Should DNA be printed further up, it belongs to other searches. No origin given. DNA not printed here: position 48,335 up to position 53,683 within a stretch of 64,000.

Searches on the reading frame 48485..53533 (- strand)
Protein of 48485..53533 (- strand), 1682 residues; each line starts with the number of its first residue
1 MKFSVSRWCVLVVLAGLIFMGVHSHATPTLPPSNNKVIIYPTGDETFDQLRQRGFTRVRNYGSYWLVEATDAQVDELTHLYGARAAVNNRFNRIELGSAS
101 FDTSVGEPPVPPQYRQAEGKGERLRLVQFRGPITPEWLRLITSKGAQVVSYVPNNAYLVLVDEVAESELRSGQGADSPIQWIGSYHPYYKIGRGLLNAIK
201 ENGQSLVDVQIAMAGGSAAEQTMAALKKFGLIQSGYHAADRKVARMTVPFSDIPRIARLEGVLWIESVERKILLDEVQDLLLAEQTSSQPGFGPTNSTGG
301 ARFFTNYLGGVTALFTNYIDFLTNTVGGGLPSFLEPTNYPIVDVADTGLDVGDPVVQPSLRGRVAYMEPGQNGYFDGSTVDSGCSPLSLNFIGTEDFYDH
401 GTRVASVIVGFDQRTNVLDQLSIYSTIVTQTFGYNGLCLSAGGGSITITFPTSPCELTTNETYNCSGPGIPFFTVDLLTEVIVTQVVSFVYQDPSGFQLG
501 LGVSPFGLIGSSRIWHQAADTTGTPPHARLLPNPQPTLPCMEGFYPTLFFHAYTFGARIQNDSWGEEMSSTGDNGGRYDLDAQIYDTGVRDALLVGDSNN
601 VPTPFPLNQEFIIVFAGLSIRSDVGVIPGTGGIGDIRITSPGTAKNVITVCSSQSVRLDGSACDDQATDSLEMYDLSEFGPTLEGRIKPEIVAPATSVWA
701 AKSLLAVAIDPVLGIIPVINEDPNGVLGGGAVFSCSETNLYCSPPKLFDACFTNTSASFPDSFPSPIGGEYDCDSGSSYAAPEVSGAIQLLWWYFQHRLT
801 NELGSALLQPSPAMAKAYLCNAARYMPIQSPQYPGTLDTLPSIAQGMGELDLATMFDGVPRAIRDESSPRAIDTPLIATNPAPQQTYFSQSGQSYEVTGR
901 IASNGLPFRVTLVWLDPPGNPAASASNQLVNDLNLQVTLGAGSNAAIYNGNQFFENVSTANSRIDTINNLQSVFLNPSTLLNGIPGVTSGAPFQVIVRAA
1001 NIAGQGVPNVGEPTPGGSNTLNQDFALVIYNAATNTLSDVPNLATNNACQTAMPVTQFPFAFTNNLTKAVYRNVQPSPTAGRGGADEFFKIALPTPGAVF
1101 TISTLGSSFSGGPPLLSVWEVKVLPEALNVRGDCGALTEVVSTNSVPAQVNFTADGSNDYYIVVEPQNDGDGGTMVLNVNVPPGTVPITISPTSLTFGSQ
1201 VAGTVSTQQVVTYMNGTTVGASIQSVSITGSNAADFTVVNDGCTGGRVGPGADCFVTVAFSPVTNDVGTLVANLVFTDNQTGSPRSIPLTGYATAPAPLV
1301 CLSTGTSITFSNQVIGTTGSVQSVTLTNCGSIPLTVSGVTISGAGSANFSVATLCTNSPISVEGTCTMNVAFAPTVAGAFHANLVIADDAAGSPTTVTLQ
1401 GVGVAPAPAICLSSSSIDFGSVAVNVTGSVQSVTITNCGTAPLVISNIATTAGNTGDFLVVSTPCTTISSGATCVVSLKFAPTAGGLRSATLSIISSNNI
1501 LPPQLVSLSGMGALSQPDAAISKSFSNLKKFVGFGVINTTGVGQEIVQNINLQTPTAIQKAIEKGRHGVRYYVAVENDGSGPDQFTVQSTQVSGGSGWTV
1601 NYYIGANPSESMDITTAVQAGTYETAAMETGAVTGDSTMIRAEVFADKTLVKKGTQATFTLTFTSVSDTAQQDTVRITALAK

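Call 9: search_protein_families(library=pfam, proteins=[window:48485-53533:-], max_evalue=0.01)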
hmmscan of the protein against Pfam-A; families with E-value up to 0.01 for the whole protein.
window:48485-53533:- (1682 aa): 8 families
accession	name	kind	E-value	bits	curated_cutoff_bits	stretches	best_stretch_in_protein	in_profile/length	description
PF22073.2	Cep192_D4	-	1.1e-22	80.8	35.5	3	1408-1512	2-111/112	Cep192 domain 4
PF00082.27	Peptidase_S8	-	2.4e-17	63.6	21.8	1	554-823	108-273/288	Subtilase family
PF15780.11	ASH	-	6.2e-16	58.8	27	2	1415-1499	12-93/98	Abnormal spindle-like microcephaly-assoc'd, ASPM-SPD-2-Hydin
PF22544.2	HYDIN_VesB_CFA65-like_Ig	-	4.1e-15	56.3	25.5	2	1322-1401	23-99/100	HYDIN/CFA65/VesB-like, Ig-like domain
PF07610.17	DUF1573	-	8e-10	39.1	26.1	1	1413-1499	4-86/98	Protein of unknown function (DUF1573)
PF24507.1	Ig_CFAP65_4th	-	0.00024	21.9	27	0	1348-1402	24-75/76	CFAP65, fourth Ig-like domain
PF24771.2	Ig_CFAP74_1st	-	0.00099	19.9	29.2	0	1306-1387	6-85/97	CFAP74 first Ig-like domain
PF12371.14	TMEM131_like_N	-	0.0016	19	28.8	0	1189-1262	2-70/84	Transmembrane protein 131-like N-terminal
